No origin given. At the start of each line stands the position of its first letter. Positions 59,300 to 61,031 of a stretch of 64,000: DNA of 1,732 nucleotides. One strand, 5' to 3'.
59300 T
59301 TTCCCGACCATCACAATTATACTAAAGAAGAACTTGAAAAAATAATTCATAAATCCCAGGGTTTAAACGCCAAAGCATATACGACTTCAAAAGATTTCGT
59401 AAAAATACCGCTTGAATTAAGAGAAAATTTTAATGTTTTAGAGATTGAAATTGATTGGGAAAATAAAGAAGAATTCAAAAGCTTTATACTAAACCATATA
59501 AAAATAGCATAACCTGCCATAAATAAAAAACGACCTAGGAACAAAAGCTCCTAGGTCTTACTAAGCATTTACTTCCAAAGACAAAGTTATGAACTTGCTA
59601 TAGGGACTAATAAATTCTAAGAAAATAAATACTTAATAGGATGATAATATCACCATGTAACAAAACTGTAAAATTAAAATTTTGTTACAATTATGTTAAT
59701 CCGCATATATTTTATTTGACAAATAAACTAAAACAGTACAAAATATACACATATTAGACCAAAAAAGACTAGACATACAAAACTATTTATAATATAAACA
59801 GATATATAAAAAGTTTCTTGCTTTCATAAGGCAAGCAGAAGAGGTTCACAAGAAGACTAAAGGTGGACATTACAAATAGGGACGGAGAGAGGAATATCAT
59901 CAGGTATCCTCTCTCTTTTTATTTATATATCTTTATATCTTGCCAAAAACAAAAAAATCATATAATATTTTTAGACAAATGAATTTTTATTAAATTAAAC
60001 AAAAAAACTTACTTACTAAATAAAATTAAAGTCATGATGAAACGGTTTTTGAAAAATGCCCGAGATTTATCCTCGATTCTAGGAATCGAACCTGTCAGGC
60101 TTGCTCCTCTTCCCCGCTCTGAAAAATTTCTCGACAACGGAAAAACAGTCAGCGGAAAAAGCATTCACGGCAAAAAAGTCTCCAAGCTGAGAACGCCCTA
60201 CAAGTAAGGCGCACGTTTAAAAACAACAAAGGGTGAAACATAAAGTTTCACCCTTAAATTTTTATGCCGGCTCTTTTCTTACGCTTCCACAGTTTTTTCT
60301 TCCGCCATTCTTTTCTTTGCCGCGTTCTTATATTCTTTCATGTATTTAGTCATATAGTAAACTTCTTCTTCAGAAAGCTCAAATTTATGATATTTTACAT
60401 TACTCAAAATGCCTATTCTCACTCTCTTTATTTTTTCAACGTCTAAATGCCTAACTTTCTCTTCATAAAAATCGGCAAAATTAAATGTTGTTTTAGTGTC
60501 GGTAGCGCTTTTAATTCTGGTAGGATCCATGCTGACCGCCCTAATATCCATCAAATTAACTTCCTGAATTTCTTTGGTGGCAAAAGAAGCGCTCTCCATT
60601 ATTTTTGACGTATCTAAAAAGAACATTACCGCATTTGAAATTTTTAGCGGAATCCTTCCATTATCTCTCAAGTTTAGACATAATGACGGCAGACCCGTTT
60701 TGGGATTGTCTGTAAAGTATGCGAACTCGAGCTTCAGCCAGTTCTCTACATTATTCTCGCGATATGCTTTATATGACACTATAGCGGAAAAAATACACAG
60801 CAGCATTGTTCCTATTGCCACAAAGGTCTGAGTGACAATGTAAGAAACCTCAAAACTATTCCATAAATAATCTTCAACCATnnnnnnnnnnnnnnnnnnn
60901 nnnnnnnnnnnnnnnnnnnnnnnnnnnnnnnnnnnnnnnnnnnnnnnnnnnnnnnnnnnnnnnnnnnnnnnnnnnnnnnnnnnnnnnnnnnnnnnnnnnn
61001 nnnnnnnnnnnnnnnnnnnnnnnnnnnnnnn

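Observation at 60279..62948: Three-gene hypothetical operon: HExxH protein, signal-peptide-bearing nitroreductase-fold protein and a TM-anchored protein, with a palindromic operator upstream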

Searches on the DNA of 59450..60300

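Call 77: search_rna_families(source=window, start=59450, end=60300, threshold=evalue, max_evalue=1, show_alignments=2)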
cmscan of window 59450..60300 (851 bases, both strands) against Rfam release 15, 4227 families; matches with E-value up to 1: 0.
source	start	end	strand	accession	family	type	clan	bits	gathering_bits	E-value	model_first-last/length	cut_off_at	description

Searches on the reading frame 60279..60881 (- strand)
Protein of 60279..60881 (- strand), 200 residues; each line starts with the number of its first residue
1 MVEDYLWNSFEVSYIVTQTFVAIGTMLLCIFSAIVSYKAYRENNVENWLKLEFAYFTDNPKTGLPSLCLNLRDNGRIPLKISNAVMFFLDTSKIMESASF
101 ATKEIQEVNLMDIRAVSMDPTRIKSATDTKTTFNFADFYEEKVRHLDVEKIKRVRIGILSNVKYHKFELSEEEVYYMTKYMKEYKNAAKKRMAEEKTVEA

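Call 4: search_protein_families(library=pfam, proteins=[window:60279-60881:-], max_evalue=1)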
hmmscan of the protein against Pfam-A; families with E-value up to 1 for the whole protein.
window:60279-60881:- (200 aa): 0 families

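Call 5: search_protein_families(library=ncbifam, proteins=[window:60279-60881:-], max_evalue=1)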
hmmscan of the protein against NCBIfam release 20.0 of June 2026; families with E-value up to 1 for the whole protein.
window:60279-60881:- (200 aa): 0 families

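Call 10: search_solved_structures(query=window:60279-60881:-, max_evalue=10)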
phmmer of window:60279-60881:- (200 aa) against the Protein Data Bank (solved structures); distinct sequences matched with E-value up to 10: 3.
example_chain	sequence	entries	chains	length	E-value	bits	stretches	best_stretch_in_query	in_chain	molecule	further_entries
6wjz_A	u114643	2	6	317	0.21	14.7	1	28-136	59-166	Ribokinase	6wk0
5byc_A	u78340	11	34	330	0.23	14.6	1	28-136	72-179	Ribokinase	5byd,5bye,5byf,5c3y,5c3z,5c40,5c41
2fv7_A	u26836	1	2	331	0.24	14.5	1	28-136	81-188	Ribokinase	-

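Call 17: find_homologous_proteins(query=window:60279-60881:-, max_evalue=0.01)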
Query window:60279-60881:- (200 aa): 5 proteins with E <= 0.01 among 38 candidates.
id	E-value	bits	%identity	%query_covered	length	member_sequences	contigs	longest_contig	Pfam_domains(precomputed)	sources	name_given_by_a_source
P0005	7.4e-126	435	100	100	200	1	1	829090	-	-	-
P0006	1.1e-98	346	78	93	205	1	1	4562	-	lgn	-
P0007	9.0e-91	321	72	98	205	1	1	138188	-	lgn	-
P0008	2.3e-72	261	59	94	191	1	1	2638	-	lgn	-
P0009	2.7e-71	257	59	93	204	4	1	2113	-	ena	-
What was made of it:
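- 60279..60881 (-): ORF3, a clade-restricted single-pass membrane protein. The TM segment is about residues 14-37 (60771-60842). Its ATG lies 1 nt after the ORF2 stop. Only 4 homologues found (call 17).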

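Call 53: predict_structure(alignment_id=A2)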
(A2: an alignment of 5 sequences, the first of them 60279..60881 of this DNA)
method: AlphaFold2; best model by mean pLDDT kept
length: 200 residues; sequences in the alignment: 5
mean_pLDDT: 44.7   pTM: 0.36
mean pLDDT of the five models: 44.7, 41.6, 39.3, 39.0, 34.8
residues with pLDDT >= 90: 0; 70-90: 7; 50-70: 61; < 50: 132
segments of 3 or more residues with pLDDT < 50: 1-4, 32-134, 152-155, 157-173
pLDDT, mean of each block of 10 residues (from residue 1): 59 66 61 47 40 32 40 35 34 26 27 29 33 49 57 45 42 51 63 59
secondary structure, 60 per line:
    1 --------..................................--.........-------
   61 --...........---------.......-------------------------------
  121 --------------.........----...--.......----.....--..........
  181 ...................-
elements in order: H9-42 H45-53 H63-73 E83-89 H135-143 E153-159 E164-168 H171-199
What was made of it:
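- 60279..60881 (-): AF2 model unusable at pLDDT 44.7 (call 53).
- Tried and rejected: The ORF3 structure model was too poor to search (call 53).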

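Call 73: search_protein_families(library=padloc, proteins=[window:60279-60881:-], max_evalue=0.1)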
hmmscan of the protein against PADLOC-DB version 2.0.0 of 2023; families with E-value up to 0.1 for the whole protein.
window:60279-60881:- (200 aa): 0 families

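Call 74: search_protein_families(library=phrogs, proteins=[window:60279-60881:-], max_evalue=0.1)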
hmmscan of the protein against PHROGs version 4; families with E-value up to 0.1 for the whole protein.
window:60279-60881:- (200 aa): 1 family
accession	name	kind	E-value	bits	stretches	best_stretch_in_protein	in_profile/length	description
phrog_24499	-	unknown function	0.067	14.4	0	119-163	10-56/78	-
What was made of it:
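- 60279..60881 (-): No family hit (calls 4, 5, 10, 73, 74).
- Tried and rejected: Defence-system or phage origin: no PADLOC or PHROG match (calls 73, 74).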

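Call 92: find_related_loci(query=A2, collection=metagenome_contigs, flank=7000)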
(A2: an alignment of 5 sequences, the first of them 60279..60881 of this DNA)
Query A2 (200 aa) in metagenome_contigs; peptide patterns used: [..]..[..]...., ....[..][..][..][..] (x = any residue, [..] = any of these).
356 stretches matched a pattern, but none encodes a relative of the query by tblastn (E <= 1e-3).
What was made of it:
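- Tried and rejected: A metagenome scan for ORF3 found nothing (call 92).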

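Call 94: find_encoding_contigs(protein=P0008, flank=3000, max_places=2)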
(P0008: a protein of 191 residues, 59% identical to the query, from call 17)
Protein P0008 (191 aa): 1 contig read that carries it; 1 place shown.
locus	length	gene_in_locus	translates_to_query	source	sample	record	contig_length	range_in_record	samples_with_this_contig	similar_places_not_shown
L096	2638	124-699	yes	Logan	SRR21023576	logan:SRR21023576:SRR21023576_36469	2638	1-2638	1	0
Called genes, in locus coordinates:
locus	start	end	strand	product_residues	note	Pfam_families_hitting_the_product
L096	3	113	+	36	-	?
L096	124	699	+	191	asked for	-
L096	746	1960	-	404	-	-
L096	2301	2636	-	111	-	?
